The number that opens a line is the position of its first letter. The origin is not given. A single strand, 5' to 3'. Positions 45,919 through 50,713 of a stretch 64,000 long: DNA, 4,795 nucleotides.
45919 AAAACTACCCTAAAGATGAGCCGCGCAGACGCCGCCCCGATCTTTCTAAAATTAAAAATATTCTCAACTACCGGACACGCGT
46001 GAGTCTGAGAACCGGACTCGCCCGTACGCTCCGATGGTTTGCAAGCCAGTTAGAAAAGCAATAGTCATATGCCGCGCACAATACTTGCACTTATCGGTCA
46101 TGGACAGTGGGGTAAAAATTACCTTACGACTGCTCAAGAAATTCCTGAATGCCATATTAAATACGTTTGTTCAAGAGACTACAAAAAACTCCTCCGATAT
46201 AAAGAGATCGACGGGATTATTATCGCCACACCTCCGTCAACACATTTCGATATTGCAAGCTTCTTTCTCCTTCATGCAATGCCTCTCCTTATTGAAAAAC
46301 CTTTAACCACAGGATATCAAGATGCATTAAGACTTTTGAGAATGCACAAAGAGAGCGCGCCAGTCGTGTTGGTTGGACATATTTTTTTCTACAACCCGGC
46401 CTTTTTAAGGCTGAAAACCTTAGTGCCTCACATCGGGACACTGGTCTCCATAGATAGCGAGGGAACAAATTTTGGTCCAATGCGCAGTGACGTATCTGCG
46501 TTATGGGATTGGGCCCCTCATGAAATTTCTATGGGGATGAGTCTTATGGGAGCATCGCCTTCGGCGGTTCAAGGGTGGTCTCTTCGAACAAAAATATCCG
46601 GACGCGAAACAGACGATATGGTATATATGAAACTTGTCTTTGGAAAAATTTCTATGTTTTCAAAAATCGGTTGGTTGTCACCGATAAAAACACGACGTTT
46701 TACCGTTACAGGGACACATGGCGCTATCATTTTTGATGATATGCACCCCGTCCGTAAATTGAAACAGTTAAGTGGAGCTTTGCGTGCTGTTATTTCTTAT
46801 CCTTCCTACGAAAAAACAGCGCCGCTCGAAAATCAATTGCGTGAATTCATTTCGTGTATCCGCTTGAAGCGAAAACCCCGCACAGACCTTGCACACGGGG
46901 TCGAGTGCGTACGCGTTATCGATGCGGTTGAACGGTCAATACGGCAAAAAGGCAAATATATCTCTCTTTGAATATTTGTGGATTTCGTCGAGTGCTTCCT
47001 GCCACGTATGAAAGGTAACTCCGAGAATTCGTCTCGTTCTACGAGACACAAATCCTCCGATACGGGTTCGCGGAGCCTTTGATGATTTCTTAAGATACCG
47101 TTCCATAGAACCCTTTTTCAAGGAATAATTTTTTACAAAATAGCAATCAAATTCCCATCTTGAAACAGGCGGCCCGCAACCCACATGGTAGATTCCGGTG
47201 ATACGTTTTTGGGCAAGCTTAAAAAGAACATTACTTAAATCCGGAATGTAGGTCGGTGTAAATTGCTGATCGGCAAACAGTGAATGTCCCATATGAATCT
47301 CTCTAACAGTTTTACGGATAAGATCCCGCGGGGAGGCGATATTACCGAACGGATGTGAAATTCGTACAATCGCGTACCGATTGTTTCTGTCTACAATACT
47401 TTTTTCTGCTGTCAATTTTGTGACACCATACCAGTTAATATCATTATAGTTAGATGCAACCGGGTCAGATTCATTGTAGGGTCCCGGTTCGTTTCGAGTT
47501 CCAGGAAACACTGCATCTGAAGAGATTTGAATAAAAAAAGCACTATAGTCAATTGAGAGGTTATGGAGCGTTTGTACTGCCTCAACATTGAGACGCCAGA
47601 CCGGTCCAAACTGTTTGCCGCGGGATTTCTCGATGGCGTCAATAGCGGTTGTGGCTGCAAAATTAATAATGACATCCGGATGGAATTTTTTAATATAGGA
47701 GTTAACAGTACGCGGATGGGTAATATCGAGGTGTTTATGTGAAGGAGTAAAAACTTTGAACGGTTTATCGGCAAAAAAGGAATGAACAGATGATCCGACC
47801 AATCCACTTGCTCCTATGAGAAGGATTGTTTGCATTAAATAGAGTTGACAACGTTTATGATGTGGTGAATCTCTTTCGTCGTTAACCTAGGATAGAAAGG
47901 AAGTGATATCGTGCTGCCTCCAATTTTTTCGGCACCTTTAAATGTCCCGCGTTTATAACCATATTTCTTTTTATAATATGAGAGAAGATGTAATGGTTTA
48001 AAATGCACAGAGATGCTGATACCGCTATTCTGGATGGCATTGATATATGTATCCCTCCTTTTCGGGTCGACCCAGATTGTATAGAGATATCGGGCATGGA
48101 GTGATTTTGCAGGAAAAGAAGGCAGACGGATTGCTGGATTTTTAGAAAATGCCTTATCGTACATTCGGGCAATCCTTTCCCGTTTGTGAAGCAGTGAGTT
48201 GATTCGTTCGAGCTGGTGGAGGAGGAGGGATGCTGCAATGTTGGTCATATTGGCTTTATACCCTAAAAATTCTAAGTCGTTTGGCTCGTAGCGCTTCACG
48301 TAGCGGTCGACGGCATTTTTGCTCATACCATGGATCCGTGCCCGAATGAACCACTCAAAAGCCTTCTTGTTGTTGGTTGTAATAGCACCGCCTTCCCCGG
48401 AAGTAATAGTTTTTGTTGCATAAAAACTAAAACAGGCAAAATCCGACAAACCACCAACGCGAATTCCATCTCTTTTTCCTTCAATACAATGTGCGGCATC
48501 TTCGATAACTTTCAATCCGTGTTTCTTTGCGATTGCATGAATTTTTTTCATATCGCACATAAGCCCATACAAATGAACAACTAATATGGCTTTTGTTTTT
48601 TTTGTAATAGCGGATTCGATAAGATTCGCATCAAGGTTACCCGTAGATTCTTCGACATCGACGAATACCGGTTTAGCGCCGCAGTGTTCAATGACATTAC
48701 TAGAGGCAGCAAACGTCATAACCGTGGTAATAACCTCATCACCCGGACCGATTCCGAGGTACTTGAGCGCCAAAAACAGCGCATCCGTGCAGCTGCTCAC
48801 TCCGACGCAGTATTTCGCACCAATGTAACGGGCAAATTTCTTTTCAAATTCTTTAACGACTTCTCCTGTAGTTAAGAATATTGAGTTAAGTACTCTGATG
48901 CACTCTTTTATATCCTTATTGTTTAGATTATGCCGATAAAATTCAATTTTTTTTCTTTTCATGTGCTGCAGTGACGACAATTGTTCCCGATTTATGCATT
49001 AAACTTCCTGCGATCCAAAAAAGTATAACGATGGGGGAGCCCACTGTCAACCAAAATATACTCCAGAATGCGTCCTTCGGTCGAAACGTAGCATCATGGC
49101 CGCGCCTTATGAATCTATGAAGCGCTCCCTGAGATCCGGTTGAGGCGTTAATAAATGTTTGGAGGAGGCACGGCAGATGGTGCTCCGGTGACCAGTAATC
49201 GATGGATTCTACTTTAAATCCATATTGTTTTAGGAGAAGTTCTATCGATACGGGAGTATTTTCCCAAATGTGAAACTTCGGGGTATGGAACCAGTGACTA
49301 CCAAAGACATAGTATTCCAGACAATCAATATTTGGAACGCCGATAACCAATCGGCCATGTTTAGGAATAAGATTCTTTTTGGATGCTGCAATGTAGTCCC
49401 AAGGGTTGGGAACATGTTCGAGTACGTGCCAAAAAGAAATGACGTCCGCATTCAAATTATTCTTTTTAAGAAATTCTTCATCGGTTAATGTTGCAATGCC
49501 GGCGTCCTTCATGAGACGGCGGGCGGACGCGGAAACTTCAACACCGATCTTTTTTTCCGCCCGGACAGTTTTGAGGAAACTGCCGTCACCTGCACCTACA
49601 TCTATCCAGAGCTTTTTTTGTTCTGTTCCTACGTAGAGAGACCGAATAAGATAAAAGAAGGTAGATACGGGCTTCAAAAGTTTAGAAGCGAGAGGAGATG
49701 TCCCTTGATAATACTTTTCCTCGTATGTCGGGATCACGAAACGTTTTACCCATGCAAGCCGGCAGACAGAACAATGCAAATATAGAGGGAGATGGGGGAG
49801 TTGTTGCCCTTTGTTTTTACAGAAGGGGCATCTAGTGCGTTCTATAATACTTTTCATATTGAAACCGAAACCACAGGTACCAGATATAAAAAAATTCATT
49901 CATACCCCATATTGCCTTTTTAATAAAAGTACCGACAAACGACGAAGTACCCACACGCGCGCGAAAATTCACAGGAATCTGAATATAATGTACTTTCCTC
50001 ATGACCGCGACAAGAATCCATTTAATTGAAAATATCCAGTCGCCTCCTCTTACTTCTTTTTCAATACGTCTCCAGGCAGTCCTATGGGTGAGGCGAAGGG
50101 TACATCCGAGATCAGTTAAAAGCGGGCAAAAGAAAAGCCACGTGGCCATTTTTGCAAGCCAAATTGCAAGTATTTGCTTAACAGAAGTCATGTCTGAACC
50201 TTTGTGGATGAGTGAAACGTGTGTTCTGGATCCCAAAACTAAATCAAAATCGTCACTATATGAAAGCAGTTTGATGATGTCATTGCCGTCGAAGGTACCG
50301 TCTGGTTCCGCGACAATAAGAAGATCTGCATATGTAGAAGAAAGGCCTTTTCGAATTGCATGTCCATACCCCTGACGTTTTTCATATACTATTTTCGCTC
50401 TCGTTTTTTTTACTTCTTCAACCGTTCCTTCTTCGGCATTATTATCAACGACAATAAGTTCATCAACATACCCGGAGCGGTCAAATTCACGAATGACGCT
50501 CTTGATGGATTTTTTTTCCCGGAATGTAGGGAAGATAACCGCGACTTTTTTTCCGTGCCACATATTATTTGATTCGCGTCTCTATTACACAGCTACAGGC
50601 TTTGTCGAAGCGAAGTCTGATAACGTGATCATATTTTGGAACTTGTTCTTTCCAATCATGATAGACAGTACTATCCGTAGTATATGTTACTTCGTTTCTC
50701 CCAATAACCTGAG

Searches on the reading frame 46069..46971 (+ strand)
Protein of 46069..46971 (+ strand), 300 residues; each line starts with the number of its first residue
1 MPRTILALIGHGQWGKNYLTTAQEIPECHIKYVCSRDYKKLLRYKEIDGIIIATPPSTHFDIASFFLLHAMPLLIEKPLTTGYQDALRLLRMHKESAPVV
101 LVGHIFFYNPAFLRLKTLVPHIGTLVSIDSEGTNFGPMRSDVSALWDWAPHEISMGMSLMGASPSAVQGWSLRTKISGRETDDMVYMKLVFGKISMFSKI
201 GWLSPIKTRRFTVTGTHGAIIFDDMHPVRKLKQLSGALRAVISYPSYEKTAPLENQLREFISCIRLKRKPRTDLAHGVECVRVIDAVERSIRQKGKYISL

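Call 13: search_protein_families(library=pfam, proteins=[window:46069-46971:+], max_evalue=0.00001)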
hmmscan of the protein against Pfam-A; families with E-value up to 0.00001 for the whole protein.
window:46069-46971:+ (300 aa): 3 families
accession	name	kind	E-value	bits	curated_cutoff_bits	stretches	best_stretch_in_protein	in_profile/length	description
PF01408.29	GFO_IDH_MocA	-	4.9e-13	50.3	24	1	34-104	50-120/120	Oxidoreductase family, NAD-binding Rossmann fold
PF02894.22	GFO_IDH_MocA_C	-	1.1e-09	38.8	22.9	1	144-297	42-215/218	Oxidoreductase family, C-terminal alpha/beta domain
PF22725.1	GFO_IDH_MocA_C3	-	4.4e-07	30.4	27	1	141-220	42-123/124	GFO/IDH/MocA C-terminal domain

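Call 16: search_protein_families(library=ncbifam, proteins=[window:46069-46971:+], max_evalue=1e-10)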
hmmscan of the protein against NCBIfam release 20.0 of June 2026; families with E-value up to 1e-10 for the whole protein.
window:46069-46971:+ (300 aa): 1 family
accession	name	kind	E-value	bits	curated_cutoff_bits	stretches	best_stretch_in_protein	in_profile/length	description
NF040723.1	UDP-GlcNAcDh_Arch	equivalog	4.3e-28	98.7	450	1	35-284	50-294/302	UDP-N-acetylglucosamine 3-dehydrogenase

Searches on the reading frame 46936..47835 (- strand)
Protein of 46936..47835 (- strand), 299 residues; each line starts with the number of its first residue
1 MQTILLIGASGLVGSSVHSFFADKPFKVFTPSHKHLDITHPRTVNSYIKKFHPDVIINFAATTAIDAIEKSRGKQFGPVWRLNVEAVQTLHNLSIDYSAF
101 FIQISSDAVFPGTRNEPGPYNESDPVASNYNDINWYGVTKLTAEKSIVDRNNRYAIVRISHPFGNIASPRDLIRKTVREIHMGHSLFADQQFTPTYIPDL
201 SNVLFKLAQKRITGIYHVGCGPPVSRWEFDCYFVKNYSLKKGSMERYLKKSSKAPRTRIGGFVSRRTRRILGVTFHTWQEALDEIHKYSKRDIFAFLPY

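Call 13: search_protein_families(library=pfam, proteins=[window:46936-47835:-], max_evalue=0.00001)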
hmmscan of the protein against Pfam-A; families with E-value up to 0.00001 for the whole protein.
window:46936-47835:- (299 aa): 3 families
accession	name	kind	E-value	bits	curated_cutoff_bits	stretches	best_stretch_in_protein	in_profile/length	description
PF04321.23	RmlD_sub_bind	-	1e-44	153.2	27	1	3-286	2-282/287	RmlD substrate binding domain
PF01370.27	Epimerase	-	3.3e-20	73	20.9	1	4-217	1-238/240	NAD dependent epimerase/dehydratase family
PF16363.11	GDP_Man_Dehyd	-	3.7e-10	40.2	27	1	35-181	58-198/332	GDP-mannose 4,6 dehydratase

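Call 16: search_protein_families(library=ncbifam, proteins=[window:46936-47835:-], max_evalue=1e-10)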
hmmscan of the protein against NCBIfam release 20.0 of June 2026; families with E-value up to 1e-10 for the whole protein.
window:46936-47835:- (299 aa): 2 families
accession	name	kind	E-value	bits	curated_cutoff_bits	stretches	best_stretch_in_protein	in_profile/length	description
TIGR01214.1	rmlD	equivalog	2e-43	148.6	224.05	1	3-284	1-280/285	dTDP-4-dehydrorhamnose reductase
NF007440.0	PRK09987.1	equivalog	3.4e-16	59.4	308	1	4-221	3-218/299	dTDP-4-dehydrorhamnose reductase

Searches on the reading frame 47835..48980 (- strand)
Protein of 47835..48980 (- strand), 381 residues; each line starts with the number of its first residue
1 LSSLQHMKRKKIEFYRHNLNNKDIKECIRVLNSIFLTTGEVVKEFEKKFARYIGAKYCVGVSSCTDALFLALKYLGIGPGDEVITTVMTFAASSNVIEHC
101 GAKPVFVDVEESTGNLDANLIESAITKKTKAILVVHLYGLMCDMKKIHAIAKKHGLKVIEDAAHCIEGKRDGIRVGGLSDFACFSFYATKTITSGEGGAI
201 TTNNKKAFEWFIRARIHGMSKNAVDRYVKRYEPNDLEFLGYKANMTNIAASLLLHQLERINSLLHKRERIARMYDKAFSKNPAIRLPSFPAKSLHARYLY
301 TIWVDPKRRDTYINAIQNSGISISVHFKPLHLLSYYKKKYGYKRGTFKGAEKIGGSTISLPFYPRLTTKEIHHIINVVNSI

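Call 13: search_protein_families(library=pfam, proteins=[window:47835-48980:-], max_evalue=0.00001)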
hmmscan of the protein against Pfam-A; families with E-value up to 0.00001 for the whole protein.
window:47835-48980:- (381 aa): 5 families
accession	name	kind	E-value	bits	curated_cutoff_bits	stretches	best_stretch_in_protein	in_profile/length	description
PF01041.23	DegT_DnrJ_EryC1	-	1.6e-118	396.5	19.8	1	20-378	4-359/360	DegT/DnrJ/EryC1/StrS aminotransferase family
PF00155.27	Aminotran_1_2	-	4.4e-11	43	19.7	1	39-164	41-188/361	Aminotransferase class I and II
PF00266.25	Aminotran_5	-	6.8e-10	38.9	21.5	1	38-168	41-182/371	Aminotransferase class-V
PF01053.26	Cys_Met_Meta_PP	-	7.5e-07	28.5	27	1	43-163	55-175/381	Cys/Met metabolism PLP-dependent enzyme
PF01212.27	Beta_elim_lyase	-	2.4e-06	27.5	27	1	41-169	33-176/288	Beta-eliminating lyase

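Call 16: search_protein_families(library=ncbifam, proteins=[window:47835-48980:-], max_evalue=1e-10)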
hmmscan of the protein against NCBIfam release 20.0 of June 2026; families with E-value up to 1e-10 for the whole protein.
window:47835-48980:- (381 aa): 7 families
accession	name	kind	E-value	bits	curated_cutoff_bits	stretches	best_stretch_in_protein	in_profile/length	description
TIGR03588.1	PseC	equivalog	3.2e-100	335.7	423.5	1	13-380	3-378/380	UDP-4-amino-4,6-dideoxy-N-acetyl-beta-L-altrosamine transaminase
NF008658.2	PRK11658.1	equivalog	5.3e-79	265.6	631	1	12-381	5-376/379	UDP-4-amino-4-deoxy-L-arabinose aminotransferase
TIGR04181.1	NHT_00031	hypoth_equivalog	6.6e-69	232.5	420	1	18-361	7-357/359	LegC family aminotransferase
NF008687.0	PRK11706.1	equivalog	1.8e-68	231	375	1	12-380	2-372/375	dTDP-4-amino-4,6-dideoxygalactose transaminase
TIGR02379.1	ECA_wecE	subfamily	2.4e-59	201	434.85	1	37-379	28-372/376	dTDP-4-amino-4,6-dideoxy-D-glucose transaminase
TIGR04427.1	PLP_DesI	equivalog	1.1e-53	182.8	650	1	29-378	40-379/390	dTDP-4-dehydro-6-deoxyglucose aminotransferase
NF011936.0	PRK15407.1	equivalog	2.6e-47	161.5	423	1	10-206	35-239/440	lipopolysaccharide biosynthesis protein RfbH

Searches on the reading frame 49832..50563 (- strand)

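Call 13: search_protein_families(library=pfam, proteins=[window:49832-50563:-], max_evalue=0.00001)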
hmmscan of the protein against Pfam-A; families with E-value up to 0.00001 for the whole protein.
window:49832-50563:- (243 aa): 1 family
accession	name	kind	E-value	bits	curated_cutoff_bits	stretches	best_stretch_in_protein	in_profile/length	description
PF00535.33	Glycos_transf_2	-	1.2e-12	48.5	23.3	1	9-117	2-119/168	Glycosyl transferase family 2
